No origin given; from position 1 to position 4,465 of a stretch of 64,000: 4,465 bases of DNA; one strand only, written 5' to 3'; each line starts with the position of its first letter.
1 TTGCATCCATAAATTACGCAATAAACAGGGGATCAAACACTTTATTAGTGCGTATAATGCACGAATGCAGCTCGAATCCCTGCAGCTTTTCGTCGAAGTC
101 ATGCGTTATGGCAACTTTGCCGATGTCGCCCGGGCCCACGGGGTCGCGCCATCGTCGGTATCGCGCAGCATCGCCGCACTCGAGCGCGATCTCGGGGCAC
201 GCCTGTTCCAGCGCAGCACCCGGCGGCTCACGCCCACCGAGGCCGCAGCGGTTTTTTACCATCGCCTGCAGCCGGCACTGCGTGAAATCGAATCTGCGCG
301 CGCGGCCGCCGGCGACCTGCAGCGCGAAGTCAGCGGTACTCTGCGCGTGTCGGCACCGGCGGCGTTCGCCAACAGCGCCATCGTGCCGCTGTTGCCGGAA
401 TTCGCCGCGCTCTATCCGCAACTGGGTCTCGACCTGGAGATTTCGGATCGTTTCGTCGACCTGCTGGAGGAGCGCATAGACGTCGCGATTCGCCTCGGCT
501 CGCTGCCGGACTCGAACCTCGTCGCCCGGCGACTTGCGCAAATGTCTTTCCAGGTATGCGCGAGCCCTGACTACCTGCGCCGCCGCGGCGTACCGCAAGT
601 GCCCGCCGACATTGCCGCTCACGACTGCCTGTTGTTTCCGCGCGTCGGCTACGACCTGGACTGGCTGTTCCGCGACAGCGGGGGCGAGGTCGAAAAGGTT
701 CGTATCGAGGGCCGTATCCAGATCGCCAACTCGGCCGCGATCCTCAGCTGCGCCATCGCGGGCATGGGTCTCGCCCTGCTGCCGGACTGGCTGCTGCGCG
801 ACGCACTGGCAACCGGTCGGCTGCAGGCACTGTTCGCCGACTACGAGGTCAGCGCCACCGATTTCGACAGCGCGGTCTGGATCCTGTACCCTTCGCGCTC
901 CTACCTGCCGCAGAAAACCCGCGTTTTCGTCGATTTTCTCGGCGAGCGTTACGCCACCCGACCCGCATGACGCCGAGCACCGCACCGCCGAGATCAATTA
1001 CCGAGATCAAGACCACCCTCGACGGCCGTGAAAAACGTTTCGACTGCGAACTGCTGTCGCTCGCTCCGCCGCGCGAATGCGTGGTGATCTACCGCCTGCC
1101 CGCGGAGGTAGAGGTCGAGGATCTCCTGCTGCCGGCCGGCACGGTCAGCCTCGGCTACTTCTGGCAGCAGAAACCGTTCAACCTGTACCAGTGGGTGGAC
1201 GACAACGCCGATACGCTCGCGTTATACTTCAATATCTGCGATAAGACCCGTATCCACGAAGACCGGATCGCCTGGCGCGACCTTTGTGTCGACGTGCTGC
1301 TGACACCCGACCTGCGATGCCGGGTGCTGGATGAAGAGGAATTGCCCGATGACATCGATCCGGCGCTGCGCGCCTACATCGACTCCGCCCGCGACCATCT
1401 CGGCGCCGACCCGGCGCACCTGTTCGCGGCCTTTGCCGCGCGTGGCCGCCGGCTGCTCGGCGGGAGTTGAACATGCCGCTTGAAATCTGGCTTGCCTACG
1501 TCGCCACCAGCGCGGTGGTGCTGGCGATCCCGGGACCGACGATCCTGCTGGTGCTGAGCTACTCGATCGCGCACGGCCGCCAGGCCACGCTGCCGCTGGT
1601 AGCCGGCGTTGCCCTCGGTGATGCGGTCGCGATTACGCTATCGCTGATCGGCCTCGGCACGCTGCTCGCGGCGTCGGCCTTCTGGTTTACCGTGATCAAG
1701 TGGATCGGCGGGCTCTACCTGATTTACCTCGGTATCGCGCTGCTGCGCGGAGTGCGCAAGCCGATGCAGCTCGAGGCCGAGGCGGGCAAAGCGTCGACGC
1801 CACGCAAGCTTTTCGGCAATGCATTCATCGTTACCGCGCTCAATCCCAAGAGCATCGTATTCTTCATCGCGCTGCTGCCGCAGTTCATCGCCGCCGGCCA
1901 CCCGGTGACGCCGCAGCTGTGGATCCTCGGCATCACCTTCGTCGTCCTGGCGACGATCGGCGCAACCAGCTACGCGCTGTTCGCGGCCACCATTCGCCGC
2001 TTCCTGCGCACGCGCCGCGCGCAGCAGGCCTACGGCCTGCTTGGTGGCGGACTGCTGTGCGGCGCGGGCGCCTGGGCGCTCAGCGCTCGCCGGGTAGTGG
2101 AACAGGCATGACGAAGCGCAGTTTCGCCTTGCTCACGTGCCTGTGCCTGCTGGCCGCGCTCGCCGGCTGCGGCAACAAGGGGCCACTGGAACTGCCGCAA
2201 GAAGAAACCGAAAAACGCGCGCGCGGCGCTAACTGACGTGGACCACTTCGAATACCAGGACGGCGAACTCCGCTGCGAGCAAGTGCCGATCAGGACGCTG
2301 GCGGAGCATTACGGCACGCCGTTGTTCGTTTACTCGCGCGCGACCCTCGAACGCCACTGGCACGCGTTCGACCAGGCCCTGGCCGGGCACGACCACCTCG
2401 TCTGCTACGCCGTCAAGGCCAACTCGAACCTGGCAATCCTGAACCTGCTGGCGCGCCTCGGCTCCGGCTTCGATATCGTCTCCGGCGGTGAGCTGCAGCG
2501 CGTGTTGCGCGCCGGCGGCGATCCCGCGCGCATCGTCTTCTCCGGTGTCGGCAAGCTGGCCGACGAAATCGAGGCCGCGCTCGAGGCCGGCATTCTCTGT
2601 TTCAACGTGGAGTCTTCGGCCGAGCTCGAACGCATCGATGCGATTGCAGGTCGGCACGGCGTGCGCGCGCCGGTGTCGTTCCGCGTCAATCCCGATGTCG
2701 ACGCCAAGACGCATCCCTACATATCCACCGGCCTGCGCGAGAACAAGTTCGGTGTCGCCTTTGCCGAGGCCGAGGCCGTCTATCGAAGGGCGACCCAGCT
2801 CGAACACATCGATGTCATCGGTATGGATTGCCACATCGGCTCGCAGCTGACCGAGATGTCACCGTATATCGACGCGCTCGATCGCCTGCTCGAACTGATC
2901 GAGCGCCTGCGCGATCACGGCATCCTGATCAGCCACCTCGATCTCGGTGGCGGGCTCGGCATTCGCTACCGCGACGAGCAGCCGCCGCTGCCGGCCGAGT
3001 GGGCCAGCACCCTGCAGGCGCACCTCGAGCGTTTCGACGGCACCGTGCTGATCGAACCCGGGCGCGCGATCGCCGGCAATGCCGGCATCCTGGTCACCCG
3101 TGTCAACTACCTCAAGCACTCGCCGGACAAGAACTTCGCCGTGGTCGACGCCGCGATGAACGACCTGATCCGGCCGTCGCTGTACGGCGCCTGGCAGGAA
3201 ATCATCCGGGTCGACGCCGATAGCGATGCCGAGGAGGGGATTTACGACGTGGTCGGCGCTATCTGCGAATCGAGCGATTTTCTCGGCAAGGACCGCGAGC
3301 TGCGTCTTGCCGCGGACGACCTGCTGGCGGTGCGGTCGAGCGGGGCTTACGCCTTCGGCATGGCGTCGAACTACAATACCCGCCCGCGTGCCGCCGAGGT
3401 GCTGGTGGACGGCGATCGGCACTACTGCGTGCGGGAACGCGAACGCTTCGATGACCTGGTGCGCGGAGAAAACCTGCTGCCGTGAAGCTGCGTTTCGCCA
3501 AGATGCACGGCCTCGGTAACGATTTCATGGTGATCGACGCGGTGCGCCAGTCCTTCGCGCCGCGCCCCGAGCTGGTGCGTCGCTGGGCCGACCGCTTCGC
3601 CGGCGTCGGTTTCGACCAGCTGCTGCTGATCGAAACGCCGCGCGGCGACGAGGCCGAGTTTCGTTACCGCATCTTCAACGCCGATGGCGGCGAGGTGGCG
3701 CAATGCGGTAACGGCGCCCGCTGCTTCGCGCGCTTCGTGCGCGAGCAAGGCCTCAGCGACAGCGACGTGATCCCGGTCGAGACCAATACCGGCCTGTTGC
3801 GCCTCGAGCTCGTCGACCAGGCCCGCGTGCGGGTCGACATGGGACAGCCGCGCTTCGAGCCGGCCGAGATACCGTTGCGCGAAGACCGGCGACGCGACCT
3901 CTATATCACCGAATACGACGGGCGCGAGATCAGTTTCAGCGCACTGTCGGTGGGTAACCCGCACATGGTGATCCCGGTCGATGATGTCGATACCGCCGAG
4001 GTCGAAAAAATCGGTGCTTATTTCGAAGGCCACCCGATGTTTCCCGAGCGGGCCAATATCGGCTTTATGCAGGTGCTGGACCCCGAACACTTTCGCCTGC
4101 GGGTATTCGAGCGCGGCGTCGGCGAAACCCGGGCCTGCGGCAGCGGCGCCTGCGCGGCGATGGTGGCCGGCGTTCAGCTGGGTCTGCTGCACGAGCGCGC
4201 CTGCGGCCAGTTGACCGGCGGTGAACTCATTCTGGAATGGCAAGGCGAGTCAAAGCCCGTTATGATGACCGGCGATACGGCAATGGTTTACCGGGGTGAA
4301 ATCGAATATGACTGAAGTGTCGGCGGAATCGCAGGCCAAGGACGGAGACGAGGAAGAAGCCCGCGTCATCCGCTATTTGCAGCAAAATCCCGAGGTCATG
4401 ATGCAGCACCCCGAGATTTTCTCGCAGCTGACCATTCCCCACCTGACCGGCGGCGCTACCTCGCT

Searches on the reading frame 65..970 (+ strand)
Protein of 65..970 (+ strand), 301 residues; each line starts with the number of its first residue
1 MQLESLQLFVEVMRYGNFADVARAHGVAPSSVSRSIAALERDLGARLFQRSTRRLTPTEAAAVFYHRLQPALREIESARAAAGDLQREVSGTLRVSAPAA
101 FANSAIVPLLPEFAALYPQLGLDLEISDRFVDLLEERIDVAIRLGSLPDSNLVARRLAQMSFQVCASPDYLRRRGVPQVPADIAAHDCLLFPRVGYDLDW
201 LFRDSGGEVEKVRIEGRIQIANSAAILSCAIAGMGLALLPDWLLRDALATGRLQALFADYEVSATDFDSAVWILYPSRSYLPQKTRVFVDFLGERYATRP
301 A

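Call 42: search_protein_families(library=pfam, proteins=[window:65-970:+], max_evalue=0.00001)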
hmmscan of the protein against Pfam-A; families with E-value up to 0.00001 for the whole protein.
window:65-970:+ (301 aa): 2 families
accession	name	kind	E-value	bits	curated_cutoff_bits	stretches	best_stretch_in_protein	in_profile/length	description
PF03466.25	LysR_substrate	-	1.3e-46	159.1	28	1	87-296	2-208/209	LysR substrate binding domain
PF00126.33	HTH_1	-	5.9e-20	71.4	26.6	1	3-61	1-59/60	Bacterial regulatory helix-turn-helix protein, lysR family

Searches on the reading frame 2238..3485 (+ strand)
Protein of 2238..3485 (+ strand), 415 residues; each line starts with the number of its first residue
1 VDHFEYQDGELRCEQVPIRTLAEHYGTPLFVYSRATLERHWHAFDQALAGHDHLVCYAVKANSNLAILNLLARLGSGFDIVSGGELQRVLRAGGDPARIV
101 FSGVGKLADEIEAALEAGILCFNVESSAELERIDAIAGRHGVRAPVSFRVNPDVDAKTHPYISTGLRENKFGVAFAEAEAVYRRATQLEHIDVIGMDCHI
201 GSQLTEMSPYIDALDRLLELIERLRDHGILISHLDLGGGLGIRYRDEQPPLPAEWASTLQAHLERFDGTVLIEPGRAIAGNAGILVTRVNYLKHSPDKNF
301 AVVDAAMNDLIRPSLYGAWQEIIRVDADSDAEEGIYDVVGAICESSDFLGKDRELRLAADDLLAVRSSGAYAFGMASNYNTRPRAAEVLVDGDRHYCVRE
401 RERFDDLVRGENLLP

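Call 42: search_protein_families(library=pfam, proteins=[window:2238-3485:+], max_evalue=0.00001)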
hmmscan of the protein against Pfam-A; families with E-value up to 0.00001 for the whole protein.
window:2238-3485:+ (415 aa): 3 families
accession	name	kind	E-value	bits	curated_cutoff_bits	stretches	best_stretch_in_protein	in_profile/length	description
PF02784.22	Orn_Arg_deC_N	-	1.9e-72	244.1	23.4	1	35-279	2-246/247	Pyridoxal-dependent decarboxylase, pyridoxal binding domain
PF00278.28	Orn_DAP_Arg_deC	-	1.4e-25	89.9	23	1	57-369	5-95/95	Pyridoxal-dependent decarboxylase, C-terminal sheet domain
PF01168.26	Ala_racemase_N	-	3.1e-07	30.8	24.1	1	35-233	4-190/220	Alanine racemase, N-terminal domain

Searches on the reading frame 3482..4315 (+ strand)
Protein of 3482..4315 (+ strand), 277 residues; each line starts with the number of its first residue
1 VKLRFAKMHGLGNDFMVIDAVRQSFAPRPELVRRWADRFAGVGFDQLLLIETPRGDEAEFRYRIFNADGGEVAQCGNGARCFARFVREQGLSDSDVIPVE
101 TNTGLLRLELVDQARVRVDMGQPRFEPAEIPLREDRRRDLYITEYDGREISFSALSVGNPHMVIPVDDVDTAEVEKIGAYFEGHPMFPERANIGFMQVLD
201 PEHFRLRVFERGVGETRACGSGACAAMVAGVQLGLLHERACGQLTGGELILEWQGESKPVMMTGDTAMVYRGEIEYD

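Call 42: search_protein_families(library=pfam, proteins=[window:3482-4315:+], max_evalue=0.00001)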
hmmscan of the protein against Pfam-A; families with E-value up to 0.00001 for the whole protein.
window:3482-4315:+ (277 aa): 2 families
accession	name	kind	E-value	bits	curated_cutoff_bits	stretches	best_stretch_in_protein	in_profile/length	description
PF01678.24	DAP_epimerase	-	2e-60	202.6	34.7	2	154-268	2-120/121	Diaminopimelate epimerase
PF02567.21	PhzC-PhzF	-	1.1e-07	32.1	27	1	54-225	47-223/281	Phenazine biosynthesis-like protein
